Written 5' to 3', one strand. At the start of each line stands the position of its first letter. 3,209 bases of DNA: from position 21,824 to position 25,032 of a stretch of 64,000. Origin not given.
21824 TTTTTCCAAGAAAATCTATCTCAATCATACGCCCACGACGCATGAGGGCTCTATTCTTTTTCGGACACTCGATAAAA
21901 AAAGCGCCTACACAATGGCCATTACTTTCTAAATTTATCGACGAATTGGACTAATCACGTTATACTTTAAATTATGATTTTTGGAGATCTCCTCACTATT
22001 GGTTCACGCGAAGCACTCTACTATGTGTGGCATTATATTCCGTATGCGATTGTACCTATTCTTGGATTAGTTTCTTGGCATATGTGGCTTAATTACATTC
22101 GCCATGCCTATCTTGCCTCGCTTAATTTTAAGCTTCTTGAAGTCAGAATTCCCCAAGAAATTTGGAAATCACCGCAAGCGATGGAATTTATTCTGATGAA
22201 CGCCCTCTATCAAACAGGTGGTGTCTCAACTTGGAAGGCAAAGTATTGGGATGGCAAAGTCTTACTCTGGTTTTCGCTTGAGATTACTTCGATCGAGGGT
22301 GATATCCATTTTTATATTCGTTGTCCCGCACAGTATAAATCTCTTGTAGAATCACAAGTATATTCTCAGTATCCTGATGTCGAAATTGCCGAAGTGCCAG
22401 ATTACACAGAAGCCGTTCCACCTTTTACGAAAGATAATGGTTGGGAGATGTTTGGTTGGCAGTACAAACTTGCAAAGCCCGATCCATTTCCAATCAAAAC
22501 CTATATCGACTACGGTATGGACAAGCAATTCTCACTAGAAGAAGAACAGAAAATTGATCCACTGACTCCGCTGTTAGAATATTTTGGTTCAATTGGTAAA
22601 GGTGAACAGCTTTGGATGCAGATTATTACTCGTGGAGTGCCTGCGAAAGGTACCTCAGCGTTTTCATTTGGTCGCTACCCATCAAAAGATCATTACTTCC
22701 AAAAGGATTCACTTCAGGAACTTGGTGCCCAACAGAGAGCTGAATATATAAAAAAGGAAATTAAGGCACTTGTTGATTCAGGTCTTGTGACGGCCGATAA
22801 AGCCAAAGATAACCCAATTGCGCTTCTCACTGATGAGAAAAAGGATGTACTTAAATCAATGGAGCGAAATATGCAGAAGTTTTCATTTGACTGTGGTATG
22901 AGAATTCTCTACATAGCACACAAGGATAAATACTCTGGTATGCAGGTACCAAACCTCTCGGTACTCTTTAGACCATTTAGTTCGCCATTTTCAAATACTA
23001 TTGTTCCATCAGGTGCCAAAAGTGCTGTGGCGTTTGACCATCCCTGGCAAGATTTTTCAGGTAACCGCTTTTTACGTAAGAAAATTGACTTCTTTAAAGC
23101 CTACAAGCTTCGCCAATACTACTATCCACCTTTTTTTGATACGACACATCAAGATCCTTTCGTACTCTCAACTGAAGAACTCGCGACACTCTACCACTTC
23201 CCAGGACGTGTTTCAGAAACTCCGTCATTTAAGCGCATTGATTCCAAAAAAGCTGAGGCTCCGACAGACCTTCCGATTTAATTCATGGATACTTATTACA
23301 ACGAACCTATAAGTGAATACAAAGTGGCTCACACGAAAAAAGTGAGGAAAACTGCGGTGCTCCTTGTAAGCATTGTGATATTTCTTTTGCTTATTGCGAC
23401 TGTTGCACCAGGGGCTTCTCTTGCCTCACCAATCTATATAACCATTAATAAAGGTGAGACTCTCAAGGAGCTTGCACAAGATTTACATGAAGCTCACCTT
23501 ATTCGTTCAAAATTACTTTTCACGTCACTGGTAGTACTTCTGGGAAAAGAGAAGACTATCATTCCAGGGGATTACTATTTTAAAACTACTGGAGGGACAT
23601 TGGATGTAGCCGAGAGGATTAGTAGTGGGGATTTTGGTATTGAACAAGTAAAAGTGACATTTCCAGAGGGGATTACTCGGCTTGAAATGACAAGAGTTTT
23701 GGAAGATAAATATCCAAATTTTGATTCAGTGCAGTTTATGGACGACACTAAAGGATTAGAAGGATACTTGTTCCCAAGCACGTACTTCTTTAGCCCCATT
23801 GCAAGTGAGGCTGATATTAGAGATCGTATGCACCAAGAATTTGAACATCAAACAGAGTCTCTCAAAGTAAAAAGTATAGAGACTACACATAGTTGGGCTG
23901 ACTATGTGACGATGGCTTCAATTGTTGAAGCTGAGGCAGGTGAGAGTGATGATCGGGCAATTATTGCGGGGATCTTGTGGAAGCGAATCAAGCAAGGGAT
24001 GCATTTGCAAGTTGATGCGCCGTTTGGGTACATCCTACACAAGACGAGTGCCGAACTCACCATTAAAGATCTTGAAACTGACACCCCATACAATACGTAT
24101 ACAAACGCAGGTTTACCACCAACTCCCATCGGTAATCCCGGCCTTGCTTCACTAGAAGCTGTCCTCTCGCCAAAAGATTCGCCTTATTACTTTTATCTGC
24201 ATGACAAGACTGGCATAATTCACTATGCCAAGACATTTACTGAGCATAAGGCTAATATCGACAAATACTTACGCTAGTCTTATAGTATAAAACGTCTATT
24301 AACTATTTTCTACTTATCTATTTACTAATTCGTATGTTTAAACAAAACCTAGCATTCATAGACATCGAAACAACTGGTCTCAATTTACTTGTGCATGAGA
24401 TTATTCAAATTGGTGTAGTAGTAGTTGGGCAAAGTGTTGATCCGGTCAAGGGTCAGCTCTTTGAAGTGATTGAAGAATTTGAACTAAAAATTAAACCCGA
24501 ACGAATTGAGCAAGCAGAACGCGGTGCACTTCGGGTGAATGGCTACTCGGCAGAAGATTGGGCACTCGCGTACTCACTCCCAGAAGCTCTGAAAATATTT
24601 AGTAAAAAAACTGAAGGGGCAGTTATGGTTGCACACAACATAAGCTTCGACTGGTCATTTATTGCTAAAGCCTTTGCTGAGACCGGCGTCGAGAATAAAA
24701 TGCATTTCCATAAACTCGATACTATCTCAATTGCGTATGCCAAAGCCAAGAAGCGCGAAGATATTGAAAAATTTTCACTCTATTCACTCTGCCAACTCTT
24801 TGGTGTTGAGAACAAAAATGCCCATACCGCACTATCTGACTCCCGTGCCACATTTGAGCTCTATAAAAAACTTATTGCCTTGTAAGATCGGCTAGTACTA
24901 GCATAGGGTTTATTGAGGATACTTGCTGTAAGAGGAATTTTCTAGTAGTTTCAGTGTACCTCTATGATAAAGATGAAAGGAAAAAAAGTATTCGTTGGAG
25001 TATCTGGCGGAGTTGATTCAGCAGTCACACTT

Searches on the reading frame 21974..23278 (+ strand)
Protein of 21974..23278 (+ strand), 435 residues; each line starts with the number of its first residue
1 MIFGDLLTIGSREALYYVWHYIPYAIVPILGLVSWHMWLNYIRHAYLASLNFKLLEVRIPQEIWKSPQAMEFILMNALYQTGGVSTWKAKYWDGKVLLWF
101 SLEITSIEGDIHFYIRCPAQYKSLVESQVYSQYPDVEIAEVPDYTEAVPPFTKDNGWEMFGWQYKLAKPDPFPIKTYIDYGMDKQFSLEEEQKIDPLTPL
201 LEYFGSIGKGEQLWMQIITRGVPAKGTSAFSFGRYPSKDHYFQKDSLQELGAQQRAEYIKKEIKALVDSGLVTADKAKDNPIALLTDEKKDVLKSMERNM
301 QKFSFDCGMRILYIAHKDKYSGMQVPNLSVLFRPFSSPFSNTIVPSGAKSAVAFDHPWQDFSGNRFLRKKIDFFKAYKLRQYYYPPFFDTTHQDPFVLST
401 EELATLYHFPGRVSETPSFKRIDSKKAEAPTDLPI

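Call 19: search_protein_families(library=pfam, proteins=[window:21974-23278:+], max_evalue=0.01)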
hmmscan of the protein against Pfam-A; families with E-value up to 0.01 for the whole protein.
window:21974-23278:+ (435 aa): 0 families

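Call 44: find_homologous_proteins(query=window:21974-23278:+, max_evalue=0.001)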
Query window:21974-23278:+ (435 aa): 2527 proteins with E <= 0.001 among 6164 candidates; the best 120 are listed.
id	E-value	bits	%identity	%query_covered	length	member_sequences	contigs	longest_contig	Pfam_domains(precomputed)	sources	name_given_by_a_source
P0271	0.0e+0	1013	100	100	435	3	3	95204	PF26449.1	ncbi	-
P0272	1.9e-122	427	46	100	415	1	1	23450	PF26449.1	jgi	jgi:hypothetical protein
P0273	3.4e-122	427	49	94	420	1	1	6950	PF26449.1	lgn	-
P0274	2.8e-120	420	47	100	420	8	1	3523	PF26449.1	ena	-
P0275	1.2e-119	418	45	97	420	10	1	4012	PF26449.1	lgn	-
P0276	5.7e-119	416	45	97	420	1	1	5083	PF26449.1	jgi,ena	-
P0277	3.2e-118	414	46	100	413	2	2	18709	-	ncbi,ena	-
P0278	4.5e-118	413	43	99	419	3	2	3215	PF26449.1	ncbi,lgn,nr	ncbi:MAG: hypothetical protein KBC67_03680 [Candidatus Pacebacteria bacterium]|nr:hypothetical prote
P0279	2.6e-117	411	48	92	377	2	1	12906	PF26449.1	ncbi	-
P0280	1.0e-116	409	46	100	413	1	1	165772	PF26449.1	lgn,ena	-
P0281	5.0e-116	406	43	99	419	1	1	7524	PF26449.1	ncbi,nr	ncbi:MAG: hypothetical protein KA028_02475 [Candidatus Pacebacteria bacterium]|nr:hypothetical prote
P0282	8.5e-116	406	48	97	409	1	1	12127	PF26449.1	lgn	-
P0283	1.2e-115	405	44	100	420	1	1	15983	PF26449.1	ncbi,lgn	-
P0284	1.7e-114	401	44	99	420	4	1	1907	PF26449.1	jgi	jgi:hypothetical protein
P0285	2.3e-114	401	45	97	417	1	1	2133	PF26449.1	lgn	-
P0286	1.4e-113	398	43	100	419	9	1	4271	PF26449.1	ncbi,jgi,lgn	jgi:hypothetical protein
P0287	1.5e-113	398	45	97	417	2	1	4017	PF26449.1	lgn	-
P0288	5.4e-113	396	47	93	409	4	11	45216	PF26449.1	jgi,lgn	jgi:hypothetical protein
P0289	1.1e-112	395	45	94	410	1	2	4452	PF26449.1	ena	-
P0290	2.3e-112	394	42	100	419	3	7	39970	PF26449.1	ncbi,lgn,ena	-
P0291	2.9e-112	394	44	100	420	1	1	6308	PF26449.1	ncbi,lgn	-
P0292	6.2e-112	393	47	93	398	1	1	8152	PF26449.1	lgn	-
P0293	6.6e-112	393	43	99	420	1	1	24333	PF26449.1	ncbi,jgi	ncbi:MAG: hypothetical protein RL641_65 [Candidatus Parcubacteria bacterium]|jgi:hypothetical protei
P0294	7.7e-112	392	44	100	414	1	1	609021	PF26449.1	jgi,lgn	-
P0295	8.8e-112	392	44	100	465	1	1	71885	PF26449.1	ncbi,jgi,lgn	ncbi:MAG: hypothetical protein WC795_00395 [Candidatus Paceibacterota bacterium]|jgi:hypothetical pr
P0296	1.2e-111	392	44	100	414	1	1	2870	PF26449.1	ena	-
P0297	4.1e-111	390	45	95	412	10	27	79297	PF26449.1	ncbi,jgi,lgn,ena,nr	ncbi:MAG: hypothetical protein KBF62_00595 [Candidatus Pacebacteria bacterium]|jgi:hypothetical prot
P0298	1.1e-110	389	47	100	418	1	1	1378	PF26449.1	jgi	-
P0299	1.1e-110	389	45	100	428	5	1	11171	PF26449.1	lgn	-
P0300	4.3e-110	387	44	97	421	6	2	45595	PF26449.1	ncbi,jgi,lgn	jgi:hypothetical protein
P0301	5.7e-110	386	43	97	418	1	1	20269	PF26449.1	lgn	-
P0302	7.4e-110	386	45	94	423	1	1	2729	PF26449.1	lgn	-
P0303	2.2e-109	384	44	94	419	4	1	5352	PF26449.1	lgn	-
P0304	2.3e-109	384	47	95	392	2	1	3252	PF26449.1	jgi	-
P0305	3.5e-109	384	45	94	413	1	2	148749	PF26449.1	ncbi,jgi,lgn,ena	ncbi:MAG: hypothetical protein WDK96_00350 [Candidatus Paceibacterota bacterium]|jgi:hypothetical pr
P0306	6.8e-109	383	43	97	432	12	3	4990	PF26449.1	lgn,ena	-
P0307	7.0e-109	383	45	95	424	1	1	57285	PF26449.1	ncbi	-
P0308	7.3e-109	383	46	94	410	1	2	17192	PF26449.1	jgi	jgi:hypothetical protein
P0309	9.7e-109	382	44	95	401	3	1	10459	PF26449.1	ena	-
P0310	1.1e-108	382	44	100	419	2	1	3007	PF26449.1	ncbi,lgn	-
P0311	1.8e-108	381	41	100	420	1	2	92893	PF26449.1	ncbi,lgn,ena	-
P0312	7.9e-108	379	43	97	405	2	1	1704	PF26449.1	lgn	-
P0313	1.4e-107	378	43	94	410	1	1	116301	PF26449.1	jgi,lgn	jgi:hypothetical protein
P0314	2.5e-107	378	46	95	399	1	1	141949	PF26449.1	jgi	-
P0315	3.1e-107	377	45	92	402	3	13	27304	PF26449.1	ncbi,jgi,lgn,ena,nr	ncbi:MAG TPA: hypothetical protein VJ103_02080 [Candidatus Paceibacterota bacterium]|nr:hypothetical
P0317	4.5e-107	377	43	96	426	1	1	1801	PF26449.1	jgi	jgi:hypothetical protein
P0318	7.4e-107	376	44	97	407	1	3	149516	PF26449.1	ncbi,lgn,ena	-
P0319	1.1e-106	375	44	99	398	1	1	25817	PF26449.1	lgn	-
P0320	2.9e-106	374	42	97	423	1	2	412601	PF26449.1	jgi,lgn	jgi:hypothetical protein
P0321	5.2e-106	373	43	100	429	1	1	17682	PF26449.1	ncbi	-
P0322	9.2e-106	372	44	97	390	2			PF26449.1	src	-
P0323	6.1e-105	370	44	95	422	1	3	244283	PF26449.1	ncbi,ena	ncbi:MAG: hypothetical protein AAB681_01455 [Patescibacteria group bacterium]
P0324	7.5e-105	369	43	95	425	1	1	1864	PF26449.1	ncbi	-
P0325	1.2e-104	369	46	93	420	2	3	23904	PF26449.1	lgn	-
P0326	2.6e-104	368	43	94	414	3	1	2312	PF26449.1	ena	-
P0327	3.3e-104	367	44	94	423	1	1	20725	PF26449.1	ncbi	-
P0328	4.7e-104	367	42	96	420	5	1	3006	PF26449.1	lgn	-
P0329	8.2e-104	366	44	95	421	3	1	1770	PF26449.1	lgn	-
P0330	1.4e-103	365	42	94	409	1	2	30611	PF26449.1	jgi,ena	jgi:hypothetical protein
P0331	2.0e-103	365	45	99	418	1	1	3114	PF26449.1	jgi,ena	-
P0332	2.1e-103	365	41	96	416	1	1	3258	PF26449.1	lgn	-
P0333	4.8e-103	363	43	94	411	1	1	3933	PF26449.1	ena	-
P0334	7.8e-103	363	43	95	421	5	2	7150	PF26449.1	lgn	-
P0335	1.8e-102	362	43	94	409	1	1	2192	PF26449.1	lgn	-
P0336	2.3e-102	361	44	94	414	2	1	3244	PF26449.1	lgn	-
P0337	5.5e-102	360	43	95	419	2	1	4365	PF26449.1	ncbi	-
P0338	7.2e-102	360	43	94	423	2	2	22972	PF26449.1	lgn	-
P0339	7.2e-102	360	44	92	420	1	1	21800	PF26449.1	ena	-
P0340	7.4e-102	360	42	95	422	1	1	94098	PF26449.1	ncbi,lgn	-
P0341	2.3e-101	358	43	99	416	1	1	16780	PF26449.1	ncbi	-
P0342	2.6e-101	358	43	95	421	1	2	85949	PF26449.1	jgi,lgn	jgi:hypothetical protein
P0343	2.9e-101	358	42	94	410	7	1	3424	PF26449.1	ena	-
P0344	3.4e-101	357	44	94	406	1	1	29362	PF26449.1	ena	-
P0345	4.3e-101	357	42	94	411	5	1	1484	PF26449.1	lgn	-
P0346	5.1e-101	357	44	94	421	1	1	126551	PF26449.1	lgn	-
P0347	6.4e-101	356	43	94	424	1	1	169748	PF26449.1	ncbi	-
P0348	7.2e-101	356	43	94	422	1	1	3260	PF26449.1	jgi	jgi:hypothetical protein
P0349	8.9e-101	356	43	97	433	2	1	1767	PF26449.1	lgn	-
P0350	9.4e-101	356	43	94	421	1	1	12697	PF26449.1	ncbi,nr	ncbi:MAG: hypothetical protein JWL92_231 [Candidatus Nomurabacteria bacterium]|nr:hypothetical prote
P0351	9.8e-101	356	43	94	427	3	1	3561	PF26449.1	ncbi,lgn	-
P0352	1.1e-100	356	43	95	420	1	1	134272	PF26449.1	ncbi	-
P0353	1.8e-100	355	42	95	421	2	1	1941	PF26449.1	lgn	-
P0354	2.5e-100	355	43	95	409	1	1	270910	PF26449.1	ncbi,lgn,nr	ncbi:MAG: hypothetical protein HZC04_00675 [Candidatus Lloydbacteria bacterium]|nr:hypothetical prot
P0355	2.7e-100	354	43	100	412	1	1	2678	PF26449.1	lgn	-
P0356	3.8e-100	354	44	94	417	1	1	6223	PF26449.1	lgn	-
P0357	4.6e-100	354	41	94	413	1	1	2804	PF26449.1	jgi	jgi:hypothetical protein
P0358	4.8e-100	354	42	92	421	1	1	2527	PF26449.1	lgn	-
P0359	4.8e-100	354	44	97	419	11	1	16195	PF26449.1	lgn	-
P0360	7.1e-100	353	40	99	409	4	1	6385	PF26449.1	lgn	-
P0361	7.2e-100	353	42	98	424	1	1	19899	PF26449.1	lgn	-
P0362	7.3e-100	353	42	94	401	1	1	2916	PF26449.1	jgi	jgi:hypothetical protein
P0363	1.0e-99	353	43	94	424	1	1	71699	PF26449.1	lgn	-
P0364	1.6e-99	352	42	95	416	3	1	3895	PF26449.1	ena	-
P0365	1.6e-99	352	42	94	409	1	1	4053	PF26449.1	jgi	jgi:hypothetical protein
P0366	1.7e-99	352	43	98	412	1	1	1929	PF26449.1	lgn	-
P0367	1.8e-99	352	43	100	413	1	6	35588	PF26449.1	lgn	-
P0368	2.0e-99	352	44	97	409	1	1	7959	PF26449.1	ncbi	-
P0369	3.1e-99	351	44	97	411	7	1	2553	PF26449.1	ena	-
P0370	3.7e-99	351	41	95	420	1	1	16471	PF26449.1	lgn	-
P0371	5.8e-99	350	42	94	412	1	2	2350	PF26449.1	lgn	-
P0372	6.4e-99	350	42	92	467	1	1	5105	PF26449.1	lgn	-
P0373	6.6e-99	350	43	92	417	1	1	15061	PF26449.1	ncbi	-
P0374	6.7e-99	350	42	99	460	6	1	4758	PF26449.1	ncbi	-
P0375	7.0e-99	350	43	95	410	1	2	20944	PF26449.1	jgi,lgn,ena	-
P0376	1.1e-98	349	43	97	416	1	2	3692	PF26449.1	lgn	-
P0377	2.2e-98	348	43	95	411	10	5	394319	PF26449.1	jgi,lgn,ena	-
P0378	2.5e-98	348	43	94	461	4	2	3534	PF26449.1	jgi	jgi:hypothetical protein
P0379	2.5e-98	348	42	97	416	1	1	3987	PF26449.1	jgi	jgi:hypothetical protein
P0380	3.7e-98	347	43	94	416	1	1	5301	PF26449.1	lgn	-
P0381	4.1e-98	347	43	94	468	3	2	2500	PF26449.1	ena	-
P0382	6.6e-98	347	44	96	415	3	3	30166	PF26449.1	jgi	jgi:hypothetical protein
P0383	6.6e-98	347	45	96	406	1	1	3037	PF26449.1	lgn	-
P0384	7.4e-98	346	43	97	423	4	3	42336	PF26449.1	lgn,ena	-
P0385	7.7e-98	346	42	93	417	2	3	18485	PF26449.1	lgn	-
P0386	1.4e-97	345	44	95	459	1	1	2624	PF26449.1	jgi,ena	-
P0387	1.5e-97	345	42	94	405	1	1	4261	PF26449.1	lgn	-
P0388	1.9e-97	345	42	97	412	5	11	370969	PF26449.1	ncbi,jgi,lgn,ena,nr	ncbi:MAG: hypothetical protein A2481_03150 [Candidatus Yonathbacteria bacterium RIFOXYC2_FULL_47_9]|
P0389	2.0e-97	345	42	100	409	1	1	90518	PF26449.1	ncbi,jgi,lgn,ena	ncbi:MAG: hypothetical protein WCW87_02300 [Candidatus Paceibacterota bacterium]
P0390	2.4e-97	345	41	94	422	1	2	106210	PF26449.1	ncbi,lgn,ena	-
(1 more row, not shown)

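Call 76: predict_structure(alignment_id=A3)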
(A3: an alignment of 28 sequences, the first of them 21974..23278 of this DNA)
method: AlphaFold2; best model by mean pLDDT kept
length: 435 residues; sequences in the alignment: 28
mean_pLDDT: 84.1   pTM: 0.82
mean pLDDT of the five models: 84.1, 82.2, 80.9, 80.8, 79.5
residues with pLDDT >= 90: 187; 70-90: 186; 50-70: 39; < 50: 23
segments of 3 or more residues with pLDDT < 50: 413-429, 433-435
pLDDT, mean of each block of 10 residues (from residue 1): 68 84 89 91 91 94 82 94 82 91 96 96 96 93 92 87 90 90 66 79 93 96 72 78 86 87 89 85 86 88 93 94 89 88 83 68 85 90 68 80 93 47 43 48
secondary structure, 60 per line:
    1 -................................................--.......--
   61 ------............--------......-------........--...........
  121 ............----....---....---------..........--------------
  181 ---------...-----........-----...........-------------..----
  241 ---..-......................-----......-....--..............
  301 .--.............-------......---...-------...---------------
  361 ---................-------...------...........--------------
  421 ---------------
elements in order: H2-49 E52-58 H67-78 H87-92 E100-107 E110-118 H119-132 E137-140 H144-147 E157-166 H198-205 E211-221 H247-268 H274-279 H281-284 H287-301 E304-316 H324-329 E343-345 H364-379 E396-399 H400-406

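Call 79: fold_search(model_id=the predicted structure, library=pdb)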
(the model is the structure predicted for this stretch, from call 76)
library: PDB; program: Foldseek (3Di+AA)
matches with E <= 10: 474; with E <= 0.001: 11
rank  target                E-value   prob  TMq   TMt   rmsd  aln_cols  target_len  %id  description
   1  8rtd_h                4.7e-05  1.00  0.35  0.33   8.3       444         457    8  Stalk-Arches-IMC structure from the fully-assembled R388 type IV secretion system determined by cryo-EM. (released 2024-06-19)
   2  8rtd_P                6.3e-05  1.00  0.34  0.22   8.3       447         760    8  Stalk-Arches-IMC structure from the fully-assembled R388 type IV secretion system determined by cryo-EM. (released 2024-06-19)
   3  8rtb_B                7.1e-05  1.00  0.34  0.24   8.3       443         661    8  Extended inner membrane complex (IMC) protomer structure (TrwM/VirB3-TrwK/VirB4-TrwI/VirB6-TrwG/VirB8-TrwE/VirB10) fro (released 2024-06-19)
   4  8rtd_V                1.0e-04  1.00  0.34  0.23   8.3       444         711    8  Stalk-Arches-IMC structure from the fully-assembled R388 type IV secretion system determined by cryo-EM. (released 2024-06-19)
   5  7o42_E                1.1e-04  0.99  0.29  0.16  17.4       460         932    8  TrwK/VirB4unbound trimer of dimers complex (with Hcp1) from the R388 type IV secretion system determined by cryo-EM. (released 2022-06-22)
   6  7o43_A                1.4e-04  1.00  0.33  0.21   9.9       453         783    9  TrwK/VirB4unbound dimer complex from R388 type IV secretion system determined by cryo-EM. (released 2022-06-22)
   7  7o41_B                6.2e-04  0.99  0.35  0.24   8.7       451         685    8  Hexameric composite model of the Inner Membrane Complex (IMC) with the Arches from the fully-assembled R388 type IV se (released 2022-06-22)
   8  7o43_B                8.3e-04  0.99  0.35  0.22   8.4       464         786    9  TrwK/VirB4unbound dimer complex from R388 type IV secretion system determined by cryo-EM. (released 2022-06-22)
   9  8rtb_A                8.3e-04  0.97  0.30  0.19  10.6       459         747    9  Extended inner membrane complex (IMC) protomer structure (TrwM/VirB3-TrwK/VirB4-TrwI/VirB6-TrwG/VirB8-TrwE/VirB10) fro (released 2024-06-19)
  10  8rtd_O                8.3e-04  0.97  0.30  0.18  10.6       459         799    9  Stalk-Arches-IMC structure from the fully-assembled R388 type IV secretion system determined by cryo-EM. (released 2024-06-19)
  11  8rtd_T                8.3e-04  0.97  0.30  0.18  10.6       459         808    9  Stalk-Arches-IMC structure from the fully-assembled R388 type IV secretion system determined by cryo-EM. (released 2024-06-19)
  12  8rtd_g                1.2e-03  0.97  0.31  0.20   9.6       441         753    8  Stalk-Arches-IMC structure from the fully-assembled R388 type IV secretion system determined by cryo-EM. (released 2024-06-19)
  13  7o41_A                1.7e-02  0.72  0.33  0.21   9.7       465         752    8  Hexameric composite model of the Inner Membrane Complex (IMC) with the Arches from the fully-assembled R388 type IV se (released 2022-06-22)
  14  5k8e_A                3.1e-02  0.77  0.29  0.27  11.6       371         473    9  Xylooligosaccharide oxidase from Myceliophthora thermophila C1 (released 2016-09-21)
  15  4pzf_B                3.5e-02  0.20  0.20  0.18  14.9       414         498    8  Berberine bridge enzyme G164A variant, a reticuline dehydrogenase (released 2014-04-23)
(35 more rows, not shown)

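Call 84: search_protein_families(library=padloc, proteins=[window:21974-23278:+], max_evalue=0.01)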
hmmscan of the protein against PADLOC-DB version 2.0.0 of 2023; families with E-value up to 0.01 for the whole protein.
window:21974-23278:+ (435 aa): 0 families

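Call 85: search_protein_families(library=ncbifam, proteins=[window:21974-23278:+], max_evalue=0.01)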
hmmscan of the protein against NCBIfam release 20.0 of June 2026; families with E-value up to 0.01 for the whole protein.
window:21974-23278:+ (435 aa): 0 families

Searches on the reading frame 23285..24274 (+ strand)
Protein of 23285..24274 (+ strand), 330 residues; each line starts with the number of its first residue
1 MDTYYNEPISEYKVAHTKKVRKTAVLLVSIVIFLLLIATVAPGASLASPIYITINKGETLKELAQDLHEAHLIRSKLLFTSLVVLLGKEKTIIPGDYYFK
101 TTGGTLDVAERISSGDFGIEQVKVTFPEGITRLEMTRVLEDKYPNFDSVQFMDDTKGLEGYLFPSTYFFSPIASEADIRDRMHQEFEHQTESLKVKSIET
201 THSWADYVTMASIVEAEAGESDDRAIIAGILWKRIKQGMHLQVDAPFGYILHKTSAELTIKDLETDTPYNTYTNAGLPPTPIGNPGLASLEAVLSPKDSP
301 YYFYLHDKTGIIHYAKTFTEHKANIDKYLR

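Call 19: search_protein_families(library=pfam, proteins=[window:23285-24274:+], max_evalue=0.01)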
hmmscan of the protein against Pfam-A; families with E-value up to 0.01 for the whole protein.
window:23285-24274:+ (330 aa): 1 family
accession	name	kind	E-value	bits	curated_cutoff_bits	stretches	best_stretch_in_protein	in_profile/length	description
PF02618.21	YceG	-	9e-73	245.6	32.4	1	52-327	1-275/275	YceG-like family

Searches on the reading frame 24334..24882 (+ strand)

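Call 85: search_protein_families(library=ncbifam, proteins=[window:24334-24882:+], max_evalue=0.01)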
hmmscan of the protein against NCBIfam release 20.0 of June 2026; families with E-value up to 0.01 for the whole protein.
window:24334-24882:+ (183 aa): 27 families (the best 25 are shown)
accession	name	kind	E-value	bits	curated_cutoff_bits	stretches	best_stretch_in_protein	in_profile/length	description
NF006316.0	PRK08517.1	equivalog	1.3e-22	80.4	247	1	3-179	69-228/270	3'-5' exonuclease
TIGR01407.1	dinG_rel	hypoth_equivalog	1.5e-22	79.7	547.7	1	7-177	3-158/889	putative DnaQ family exonuclease/DinG family helicase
TIGR01405.1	polC_Gram_pos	equivalog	1.2e-21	76.2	1043.45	1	7-180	192-350/1211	DNA polymerase III subunit alpha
NF001688.0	PRK00448.1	equivalog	1.5e-21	75.8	873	1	7-181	426-585/1445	PolC-type DNA polymerase III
NF005905.0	PRK07883.1-3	equivalog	6.5e-20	71.2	508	1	7-182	27-189/581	DEDD exonuclease domain-containing protein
NF005907.0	PRK07883.1-5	equivalog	3.3e-18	65.4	454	1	8-180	32-191/584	DEDD exonuclease domain-containing protein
NF005981.0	PRK08074.1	equivalog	2.6e-17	62.1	789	1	7-181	6-166/931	ATP-dependent DNA helicase DinG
NF004316.1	PRK05711.1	equivalog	2.7e-17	63.2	196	1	9-180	6-169/234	DNA polymerase III subunit epsilon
TIGR00573.1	dnaq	subfamily_domain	6.6e-16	58.5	71.5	1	8-181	11-174/217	exonuclease, DNA polymerase III, epsilon subunit family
NF005569.0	PRK07246.1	equivalog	1.9e-15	56.3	794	1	4-180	7-166/820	bifunctional DnaQ family exonuclease/ATP-dependent helicase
NF005906.0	PRK07883.1-4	equivalog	5.2e-15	54.8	495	1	7-181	9-168/563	DEDD exonuclease domain-containing protein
NF004719.0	PRK06063.1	equivalog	1.8e-14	53.4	389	1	3-179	15-175/331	DEDDh family exonuclease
TIGR01406.1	dnaQ_proteo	equivalog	7.6e-14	51.9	222.7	1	9-180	5-168/231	DNA polymerase III subunit epsilon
NF005836.0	PRK07740.1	equivalog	1.2e-12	47.8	261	1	8-182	63-224/244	hypothetical protein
NF005289.0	PRK06807.1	equivalog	1.9e-12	47.1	335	1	4-180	8-168/313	3'-5' exonuclease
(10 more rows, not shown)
